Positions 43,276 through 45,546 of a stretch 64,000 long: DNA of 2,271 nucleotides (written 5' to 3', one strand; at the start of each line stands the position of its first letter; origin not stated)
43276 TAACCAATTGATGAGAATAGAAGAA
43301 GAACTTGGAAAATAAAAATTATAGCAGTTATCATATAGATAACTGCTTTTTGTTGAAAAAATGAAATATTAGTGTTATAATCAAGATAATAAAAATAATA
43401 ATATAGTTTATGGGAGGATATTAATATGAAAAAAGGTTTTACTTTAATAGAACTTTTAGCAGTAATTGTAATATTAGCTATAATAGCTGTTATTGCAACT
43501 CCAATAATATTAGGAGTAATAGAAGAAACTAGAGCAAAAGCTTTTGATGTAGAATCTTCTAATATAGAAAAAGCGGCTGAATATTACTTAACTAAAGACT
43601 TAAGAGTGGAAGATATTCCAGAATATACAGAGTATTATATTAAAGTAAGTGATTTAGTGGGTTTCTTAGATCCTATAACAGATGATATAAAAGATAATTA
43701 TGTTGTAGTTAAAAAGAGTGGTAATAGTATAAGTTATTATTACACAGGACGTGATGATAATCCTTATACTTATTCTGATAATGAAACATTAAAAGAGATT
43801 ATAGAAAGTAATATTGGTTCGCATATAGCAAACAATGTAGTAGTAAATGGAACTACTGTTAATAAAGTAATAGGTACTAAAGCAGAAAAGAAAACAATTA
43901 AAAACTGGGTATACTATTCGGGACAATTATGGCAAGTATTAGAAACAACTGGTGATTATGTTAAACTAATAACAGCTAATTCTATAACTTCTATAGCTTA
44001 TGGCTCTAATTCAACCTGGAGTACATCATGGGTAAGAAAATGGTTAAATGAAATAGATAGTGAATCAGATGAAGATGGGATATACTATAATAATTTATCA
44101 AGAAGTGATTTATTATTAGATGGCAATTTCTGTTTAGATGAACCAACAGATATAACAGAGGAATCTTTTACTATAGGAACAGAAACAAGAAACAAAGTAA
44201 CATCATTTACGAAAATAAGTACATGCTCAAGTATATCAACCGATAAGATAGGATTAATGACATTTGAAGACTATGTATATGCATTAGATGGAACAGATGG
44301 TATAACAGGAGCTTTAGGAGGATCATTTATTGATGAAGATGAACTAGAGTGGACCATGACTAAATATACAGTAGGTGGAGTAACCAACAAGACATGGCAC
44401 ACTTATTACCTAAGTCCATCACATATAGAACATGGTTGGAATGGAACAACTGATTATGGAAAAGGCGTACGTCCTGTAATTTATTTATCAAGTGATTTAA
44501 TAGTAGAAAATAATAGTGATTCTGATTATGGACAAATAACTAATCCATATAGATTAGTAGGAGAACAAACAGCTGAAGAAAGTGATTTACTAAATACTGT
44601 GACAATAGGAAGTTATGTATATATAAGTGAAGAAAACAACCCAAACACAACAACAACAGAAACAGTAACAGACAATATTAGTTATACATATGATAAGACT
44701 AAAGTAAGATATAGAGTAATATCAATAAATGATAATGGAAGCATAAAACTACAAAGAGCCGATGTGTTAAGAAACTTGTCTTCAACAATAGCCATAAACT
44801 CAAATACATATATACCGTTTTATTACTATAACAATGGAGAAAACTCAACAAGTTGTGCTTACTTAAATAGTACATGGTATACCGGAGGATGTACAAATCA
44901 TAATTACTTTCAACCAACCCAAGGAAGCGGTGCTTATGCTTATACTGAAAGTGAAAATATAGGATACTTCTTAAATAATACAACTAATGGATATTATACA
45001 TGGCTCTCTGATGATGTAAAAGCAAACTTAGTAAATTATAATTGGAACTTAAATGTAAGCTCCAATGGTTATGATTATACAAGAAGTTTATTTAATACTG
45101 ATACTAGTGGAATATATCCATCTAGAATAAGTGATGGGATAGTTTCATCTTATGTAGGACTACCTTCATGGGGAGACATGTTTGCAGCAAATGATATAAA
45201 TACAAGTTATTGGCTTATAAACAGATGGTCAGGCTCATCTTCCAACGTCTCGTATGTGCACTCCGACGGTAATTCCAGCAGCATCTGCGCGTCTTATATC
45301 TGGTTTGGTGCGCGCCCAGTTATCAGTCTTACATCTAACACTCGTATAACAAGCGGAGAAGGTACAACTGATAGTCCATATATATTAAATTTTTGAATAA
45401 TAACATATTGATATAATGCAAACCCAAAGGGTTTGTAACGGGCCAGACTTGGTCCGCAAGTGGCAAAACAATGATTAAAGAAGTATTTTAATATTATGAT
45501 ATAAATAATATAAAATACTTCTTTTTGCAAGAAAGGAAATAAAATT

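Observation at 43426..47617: Complete chromosomal diversity-generating retroelement: 87-bp TR/VR pair with 12 of 12 mismatches at template adenines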

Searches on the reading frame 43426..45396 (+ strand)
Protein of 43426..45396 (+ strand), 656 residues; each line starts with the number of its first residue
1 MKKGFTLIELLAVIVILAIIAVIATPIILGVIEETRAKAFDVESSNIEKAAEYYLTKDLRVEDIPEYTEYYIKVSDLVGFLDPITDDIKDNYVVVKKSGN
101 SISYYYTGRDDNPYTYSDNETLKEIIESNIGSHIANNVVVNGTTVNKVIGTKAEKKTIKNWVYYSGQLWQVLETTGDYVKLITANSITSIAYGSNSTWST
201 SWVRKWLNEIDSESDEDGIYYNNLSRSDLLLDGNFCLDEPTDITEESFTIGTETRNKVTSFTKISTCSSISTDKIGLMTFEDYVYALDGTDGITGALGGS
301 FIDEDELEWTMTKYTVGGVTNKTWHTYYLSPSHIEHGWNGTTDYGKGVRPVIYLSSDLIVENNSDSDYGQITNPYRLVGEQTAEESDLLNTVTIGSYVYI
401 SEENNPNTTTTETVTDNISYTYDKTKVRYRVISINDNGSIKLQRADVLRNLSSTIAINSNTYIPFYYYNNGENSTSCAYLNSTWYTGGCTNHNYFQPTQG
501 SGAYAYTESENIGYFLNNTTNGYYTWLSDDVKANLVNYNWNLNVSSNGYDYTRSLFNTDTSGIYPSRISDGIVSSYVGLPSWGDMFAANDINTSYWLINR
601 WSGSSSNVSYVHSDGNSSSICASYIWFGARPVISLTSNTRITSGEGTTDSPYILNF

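Call 5: search_protein_families(library=pfam, proteins=[window:43426-45396:+], max_evalue=0.01)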
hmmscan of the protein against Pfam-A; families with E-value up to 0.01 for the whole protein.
window:43426-45396:+ (656 aa): 1 family
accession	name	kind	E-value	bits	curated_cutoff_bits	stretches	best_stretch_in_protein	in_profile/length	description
PF07963.17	N_methyl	-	1.5e-06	28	21.2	1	2-24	4-26/27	Prokaryotic N-terminal methylation motif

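Call 16: list_cluster_members(proteins=[window:43426-45393:+, window:45545-45970:+, window:45970-46311:+])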
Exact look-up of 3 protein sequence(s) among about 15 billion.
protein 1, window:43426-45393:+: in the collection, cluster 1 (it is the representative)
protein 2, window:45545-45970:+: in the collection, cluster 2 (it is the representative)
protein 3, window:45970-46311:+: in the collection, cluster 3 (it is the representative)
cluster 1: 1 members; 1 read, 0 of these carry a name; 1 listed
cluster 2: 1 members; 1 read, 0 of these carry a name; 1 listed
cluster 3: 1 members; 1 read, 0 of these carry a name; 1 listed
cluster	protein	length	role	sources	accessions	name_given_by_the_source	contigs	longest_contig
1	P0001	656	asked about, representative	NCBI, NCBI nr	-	-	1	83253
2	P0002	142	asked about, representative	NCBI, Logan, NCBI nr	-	-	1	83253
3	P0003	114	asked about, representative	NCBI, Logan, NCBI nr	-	-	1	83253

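Call 22: search_solved_structures(query=window:43426-45393:+, max_evalue=1)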
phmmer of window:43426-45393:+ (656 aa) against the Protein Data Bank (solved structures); distinct sequences matched with E-value up to 1: 7.
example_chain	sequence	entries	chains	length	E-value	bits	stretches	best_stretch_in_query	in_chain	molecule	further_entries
9egp_A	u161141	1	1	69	0.00086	20.9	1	2-52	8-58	Geopilin domain 1 protein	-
9lab_B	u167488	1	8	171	0.0015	20.1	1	2-48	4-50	MSHA major pilin subunit MshA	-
8pfb_G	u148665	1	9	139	0.0027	19.3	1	5-57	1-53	Type IV pilin PilE1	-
7tgg_A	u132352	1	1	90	0.0085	17.7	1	2-41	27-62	Geopilin domain 1 protein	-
2m7g_A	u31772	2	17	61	0.35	12.3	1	5-48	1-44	Geopilin domain 1 protein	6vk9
9laa_A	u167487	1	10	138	0.77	11.2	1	3-28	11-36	Type IV pilin protein PilA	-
5wda_A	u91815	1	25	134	0.85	11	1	5-52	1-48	General secretion pathway protein G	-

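Call 23: search_protein_families(library=ncbifam, proteins=[window:43426-45393:+], max_evalue=0.01)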
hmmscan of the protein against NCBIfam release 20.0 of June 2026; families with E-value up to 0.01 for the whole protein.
window:43426-45393:+ (656 aa): 8 families
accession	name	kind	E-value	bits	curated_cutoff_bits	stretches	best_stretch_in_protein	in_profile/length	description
TIGR02532.1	IV_pilin_GFxxxE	domain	4.2e-08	32.7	16.3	1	2-25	1-24/24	prepilin-type N-terminal cleavage/methylation domain-containing protein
TIGR01710.1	typeII_sec_gspG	equivalog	4.4e-06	26.7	88.85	1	3-54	1-52/134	type II secretion system major pseudopilin GspG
NF041775.1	typeIV_PilA_Myxo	equivalog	0.0023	17.9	400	1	3-30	11-38/214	type IV pilin protein PilA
NF040982.1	ComGD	equivalog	0.0044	17.4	70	1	2-40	1-39/139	competence type IV pilus minor pilin ComGD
TIGR02596.1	TIGR02596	subfamily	0.0052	16.9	70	1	5-35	1-31/196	Verru_Chthon cassette protein D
NF040999.1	pilin_ComGC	equivalog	0.0054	16.9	75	0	2-54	1-53/84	competence type IV pilus major pilin ComGC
NF007862.0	PRK10574.1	equivalog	0.0066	16.6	138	1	2-28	4-30/145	prepilin peptidase-dependent pilin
TIGR01708.2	typeII_sec_gspH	equivalog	0.0071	16.4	80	0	3-25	2-24/169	type II secretion system minor pseudopilin GspH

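Call 24: search_protein_families(library=padloc, proteins=[window:43426-45393:+], max_evalue=0.01)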
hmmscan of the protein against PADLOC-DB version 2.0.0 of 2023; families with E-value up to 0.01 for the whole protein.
window:43426-45393:+ (656 aa): 0 families

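Call 25: find_homologous_proteins(query=window:43426-45393:+, max_evalue=0.00001)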
Query window:43426-45393:+ (656 aa): 662 proteins with E <= 0.00001 among 8000 candidates; the best 120 are listed.
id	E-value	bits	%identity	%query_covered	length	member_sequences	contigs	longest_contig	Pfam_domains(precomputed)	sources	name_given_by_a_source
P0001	0.0e+0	1464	100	100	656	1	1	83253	PF07963.18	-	-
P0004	0.0e+0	1226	83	100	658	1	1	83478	PF07963.18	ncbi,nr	ncbi:MAG: prepilin-type N-terminal cleavage/methylation domain-containing protein [Bacilli bacterium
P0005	4.3e-284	962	69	100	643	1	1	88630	PF07963.18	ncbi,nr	ncbi:MAG: prepilin-type N-terminal cleavage/methylation domain-containing protein [Bacilli bacterium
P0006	1.1e-242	825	58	100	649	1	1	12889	PF07963.18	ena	-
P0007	2.0e-223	762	57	100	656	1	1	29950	PF07963.18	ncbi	-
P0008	4.2e-211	721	55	100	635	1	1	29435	-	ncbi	-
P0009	7.3e-205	700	53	100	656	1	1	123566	PF19789.7,PF07963.18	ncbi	-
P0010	8.2e-200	684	53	100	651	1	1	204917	PF07963.18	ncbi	-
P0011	1.1e-190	653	51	99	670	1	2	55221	PF07963.18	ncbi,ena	-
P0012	1.5e-187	643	49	100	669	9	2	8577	PF07963.18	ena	-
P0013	3.3e-176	606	59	69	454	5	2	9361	-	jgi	-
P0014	2.0e-174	600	48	99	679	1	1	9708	-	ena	-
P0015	3.3e-174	599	49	99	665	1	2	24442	PF07963.18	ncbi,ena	-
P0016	6.7e-171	588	48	100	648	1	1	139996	PF19789.7,PF07963.18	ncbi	-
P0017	5.7e-169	582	48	99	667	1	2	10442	PF07963.18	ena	-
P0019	1.3e-166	574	47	99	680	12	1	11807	-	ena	-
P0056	3.2e-147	510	45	100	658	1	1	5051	PF19789.7,PF07963.18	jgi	-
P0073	3.3e-136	473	43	100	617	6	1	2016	PF19789.7,PF07963.18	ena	-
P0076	1.4e-135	471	42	100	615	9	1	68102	PF19789.7,PF07963.18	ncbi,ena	-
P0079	2.1e-134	467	42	100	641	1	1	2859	PF19789.7,PF07963.18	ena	-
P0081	7.8e-134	466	43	100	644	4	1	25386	PF19789.7,PF07963.18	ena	-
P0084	3.9e-133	463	43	100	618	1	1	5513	PF19789.7,PF07963.18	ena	-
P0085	9.0e-133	462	42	100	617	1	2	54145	PF19789.7,PF07963.18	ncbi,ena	-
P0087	1.0e-132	462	41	100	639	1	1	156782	PF19789.7,PF07963.18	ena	-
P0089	2.3e-132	461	42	100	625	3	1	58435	PF19789.7,PF07963.18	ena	-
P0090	2.8e-132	460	42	100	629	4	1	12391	PF19789.7,PF07963.18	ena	-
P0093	1.0e-131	459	42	100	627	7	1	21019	PF19789.7,PF07963.18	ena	-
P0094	1.5e-131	458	42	100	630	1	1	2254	PF19789.7,PF07963.18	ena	-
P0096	2.1e-131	458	41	100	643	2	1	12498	PF19789.7,PF07963.18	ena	-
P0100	3.6e-130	453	41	100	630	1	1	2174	PF19789.7,PF07963.18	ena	-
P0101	7.1e-130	452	42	100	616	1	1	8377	PF19789.7,PF07963.18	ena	-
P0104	3.7e-129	450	41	100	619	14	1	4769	PF19789.7,PF07963.18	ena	-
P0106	4.9e-129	450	41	100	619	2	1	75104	PF19789.7,PF07963.18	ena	-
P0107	9.3e-129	449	41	100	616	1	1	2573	PF19789.7,PF07963.18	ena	-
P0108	1.6e-128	448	41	100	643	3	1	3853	PF19789.7,PF07963.18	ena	-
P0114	1.5e-125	438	39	100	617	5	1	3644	PF19789.7,PF07963.18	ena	-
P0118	1.1e-124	435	40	100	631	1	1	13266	PF19789.7,PF07963.18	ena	-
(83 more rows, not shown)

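Call 26: find_encoding_contigs(protein=P0004, flank=6000, max_places=3)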
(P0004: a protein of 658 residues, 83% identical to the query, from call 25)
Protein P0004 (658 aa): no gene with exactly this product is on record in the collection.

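Call 27: find_encoding_contigs(protein=P0005, flank=6000, max_places=3)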
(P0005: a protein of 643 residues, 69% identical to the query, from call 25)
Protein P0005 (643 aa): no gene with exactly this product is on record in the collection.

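Call 28: find_related_loci(query=window:43426-45393:+, collection=genome_contigs, flank=7000)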
Query window:43426-45393:+ (656 aa) in genome_contigs; peptide patterns used: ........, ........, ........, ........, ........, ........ (x = any residue, [..] = any of these).
38 stretches matched a pattern, but none encodes a relative of the query by tblastn (E <= 1e-3).

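Call 30: find_related_loci(query=A2, collection=genome_contigs, flank=7000)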
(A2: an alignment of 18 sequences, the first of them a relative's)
Query A2 (656 aa) in genome_contigs; peptide patterns used: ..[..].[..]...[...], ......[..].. (x = any residue, [..] = any of these).
599 stretches matched a pattern (row limit reached: there are more); 292 encode a relative of the query (tblastn E <= 1e-3); the best 80 are kept; 80 distinct loci.
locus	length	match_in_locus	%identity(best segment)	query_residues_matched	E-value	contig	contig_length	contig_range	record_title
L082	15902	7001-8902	55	1-656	0e+0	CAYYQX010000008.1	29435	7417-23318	MAG TPA_asm: uncultured Muribaculaceae bacterium isolate SRP192927_co3_95 genome assembly, contig: NODE_3058_length_2943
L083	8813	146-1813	32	2-654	4e-15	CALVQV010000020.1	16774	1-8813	MAG: uncultured Bacilli bacterium isolate BRZ_KF__bin17 genome assembly, contig: BRZ_KF__NODE_5135_length_16774_cov_6.53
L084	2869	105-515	38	2-130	3e-15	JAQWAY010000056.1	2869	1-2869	MAG: Bacilli bacterium isolate STF2_207 NODE_155891_length_2869_cov_14.732312_Sandtown_F2, whole genome shotgun sequence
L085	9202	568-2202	55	1-62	3e-13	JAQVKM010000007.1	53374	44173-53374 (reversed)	MAG: Bacilli bacterium isolate STE_87 NODE_1041_length_53374_cov_6.378031_Sandtown_E, whole genome shotgun sequence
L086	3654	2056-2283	47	2-77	2e-13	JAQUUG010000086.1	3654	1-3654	MAG: Bacilli bacterium isolate STD2_138 NODE_122054_length_3654_cov_3.290899_Sandtown_D2, whole genome shotgun sequence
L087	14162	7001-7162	57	2-55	4e-13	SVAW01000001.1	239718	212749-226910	MAG: Bacillota bacterium isolate SIG212 NODE_596_length_239718_cov_11.209244, whole genome shotgun sequence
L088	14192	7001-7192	49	2-66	3e-13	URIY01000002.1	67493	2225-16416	uncultured Tenericutes bacterium isolate UMGS1045 genome assembly, contig: NODE_259_length_67493_cov_13.985453, whole ge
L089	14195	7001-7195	51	2-66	4e-13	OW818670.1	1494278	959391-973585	metagenome genome assembly, chromosome: 1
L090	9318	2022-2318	42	3-103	4e-13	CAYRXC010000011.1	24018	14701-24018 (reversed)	MAG TPA_asm: uncultured Muribaculaceae bacterium isolate SRP192927_co6_76 genome assembly, contig: NODE_4284_length_2401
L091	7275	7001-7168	54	2-66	1e-12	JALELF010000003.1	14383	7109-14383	MAG: Bacillota bacterium isolate SUG106 k141_2689259, whole genome shotgun sequence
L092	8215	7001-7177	56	1-59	2e-12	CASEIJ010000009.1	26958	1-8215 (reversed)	uncultured Mycoplasmatota bacterium isolate SI.T10.metabat-bins.87 genome assembly, contig: SI.T10.metabat-bins.87.fa_k1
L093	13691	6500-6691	54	2-66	4e-12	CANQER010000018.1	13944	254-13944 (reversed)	MAG: uncultured Bacilli bacterium isolate Lapin-005__bin52 genome assembly, contig: Lapin-005__NODE_5990_length_13944_co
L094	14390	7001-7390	36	2-123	4e-12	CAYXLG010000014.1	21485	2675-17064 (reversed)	MAG TPA_asm: uncultured Muribaculaceae bacterium isolate SRP192927_co8_203 genome assembly, contig: NODE_1919_length_214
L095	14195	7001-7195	49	2-66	1e-11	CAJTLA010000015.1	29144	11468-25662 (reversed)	MAG TPA_asm: uncultured Bacilli bacterium isolate MGBC102946 genome assembly, contig: MGBC102946.15, whole genome shotgu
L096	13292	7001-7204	56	3-70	9e-12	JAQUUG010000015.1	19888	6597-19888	MAG: Bacilli bacterium isolate STD2_138 NODE_9950_length_19888_cov_3.277618_Sandtown_D2, whole genome shotgun sequence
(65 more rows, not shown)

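Call 51: predict_structure(alignment_id=A3)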
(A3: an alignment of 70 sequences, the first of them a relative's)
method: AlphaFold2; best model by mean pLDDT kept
length: 656 residues; sequences in the alignment: 70
mean_pLDDT: 92.0   pTM: 0.90
mean pLDDT of the five models: 92.0, 91.4, 91.3, 90.7, 90.3
residues with pLDDT >= 90: 476; 70-90: 175; 50-70: 4; < 50: 1
segments of 3 or more residues with pLDDT < 50: none
pLDDT, mean of each block of 10 residues (from residue 1): 71 86 80 85 90 86 86 89 84 88 89 83 95 96 98 95 94 98 95 96 96 91 92 97 92 90 97 98 97 94 94 94 92 90 93 96 92 90 87 94 92 91 95 94 96 90 95 91 90 95 94 97 97 97 89 87 87 97 91 94 92 93 94 96 92 93
secondary structure, 60 per line:
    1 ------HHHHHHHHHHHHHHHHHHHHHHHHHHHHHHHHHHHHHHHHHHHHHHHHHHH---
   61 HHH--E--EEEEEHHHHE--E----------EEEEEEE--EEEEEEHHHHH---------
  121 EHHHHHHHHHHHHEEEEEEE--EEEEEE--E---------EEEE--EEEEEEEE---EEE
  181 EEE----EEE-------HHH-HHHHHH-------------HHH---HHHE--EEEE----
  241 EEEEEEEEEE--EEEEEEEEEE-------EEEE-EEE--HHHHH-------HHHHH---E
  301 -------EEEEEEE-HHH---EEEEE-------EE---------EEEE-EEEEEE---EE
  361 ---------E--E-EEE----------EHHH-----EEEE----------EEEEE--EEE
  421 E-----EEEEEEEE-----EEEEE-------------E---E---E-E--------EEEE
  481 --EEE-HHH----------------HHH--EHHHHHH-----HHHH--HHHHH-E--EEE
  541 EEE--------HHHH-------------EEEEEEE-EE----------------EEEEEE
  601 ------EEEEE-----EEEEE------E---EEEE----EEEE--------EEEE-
elements in order: H7-57 E69-73 H74-77 E92-98 E101-106 H107-111 H122-133 E134-140 E143-148 E161-164 E167-174 E178-183 E188-190 H202-207 E233-236 E241-250 E253-262 E270-273 E275-277 H280-284 H292-296 E308-314 E322-326 E345-348 E350-355 E375-377 E397-400 E411-415 E418-421 E427-434 E440-444 E477-480 E483-485 H512-517 H523-526 H529-533 E538-543 H552-555 E569-575 E595-600 E607-611 E617-621 E632-635 E640-643 E652-655

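Call 55: fold_search(model_id=the predicted structure, library=pdb)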
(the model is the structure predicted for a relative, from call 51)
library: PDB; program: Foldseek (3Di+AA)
matches with E <= 10: 66; with E <= 0.001: 1
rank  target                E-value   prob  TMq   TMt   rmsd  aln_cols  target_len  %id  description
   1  9qa6                  6.9e-09  1.00  0.26  0.21   8.2       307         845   18  Cryo-EM structure of Thomasclavelia ramosa IgA peptidase (IgAse) active site mutant (S32-N876) (released 2025-06-25)
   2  6v8i_AH               6.1e-01  0.01  0.08  0.09  22.0       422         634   11  Composite atomic model of the Staphylococcus aureus phage 80alpha baseplate (released 2020-03-04)
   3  4xi7_A                1.3e+00  0.01  0.08  0.12  20.2       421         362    8  Crystal structure of the MZM-REP domains of Mind bomb 1 in complex with Jagged1 N-box peptide (released 2015-03-18)
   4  5udm_B                2.3e+00  0.01  0.05  0.10  14.2       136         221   11  Phage-associated cell wall hydrolase PlyPy from Streptococcus pyogenes, space group P6522 (released 2017-12-27)
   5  3upu_A                2.5e+00  0.01  0.05  0.06  17.6       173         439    8  Crystal structure of the T4 Phage SF1B Helicase Dda (released 2012-06-20)
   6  5udm_A                2.6e+00  0.01  0.05  0.11  15.4       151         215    9  Phage-associated cell wall hydrolase PlyPy from Streptococcus pyogenes, space group P6522 (released 2017-12-27)
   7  1k9a_A                3.0e+00  0.00  0.06  0.08  23.6       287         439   10  Crystal structure analysis of full-length carboxyl-terminal Src kinase at 2.5 A resolution (released 2002-03-20)
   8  8dgq_B                3.7e+00  0.01  0.04  0.07  22.3       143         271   10  Crystal structure of p120RasGAP SH2-SH3-SH2 in complex with p190RhoGAP doubly phosphorylated peptide (released 2022-11-02)
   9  8dgq_A                3.7e+00  0.01  0.03  0.07  20.8       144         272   10  Crystal structure of p120RasGAP SH2-SH3-SH2 in complex with p190RhoGAP doubly phosphorylated peptide (released 2022-11-02)
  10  6zj3_LP               4.0e+00  0.02  0.06  0.13  17.9       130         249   11  Cryo-EM structure of the highly atypical cytoplasmic ribosome of Euglena gracilis (released 2020-10-07)
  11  2haf                  4.0e+00  0.01  0.06  0.14  14.7       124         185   14  Crystal structure of a putative translation repressor from Vibrio cholerae (released 2006-07-04)
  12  6dj6_B                4.2e+00  0.01  0.05  0.10  14.5        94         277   20  The X-ray crystal structure of the Streptococcus pneumoniae Fatty Acid Kinase (Fak) B2 protein loaded with cis-oleic a (released 2019-05-29)
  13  9bgk_E                4.5e+00  0.02  0.05  0.04  10.2        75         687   19  Structure of V.cholera DdmDE (2D:1E) in complex with DNA (released 2024-10-23)
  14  1gri_A                4.5e+00  0.01  0.05  0.11  13.9       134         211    7  GRB2 (released 1996-03-08)
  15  9vzk_L                4.5e+00  0.00  0.04  0.10  18.7       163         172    8  Cryo-EM structure of bacteriophage P1 baseplate in C3 (released 2025-10-22)
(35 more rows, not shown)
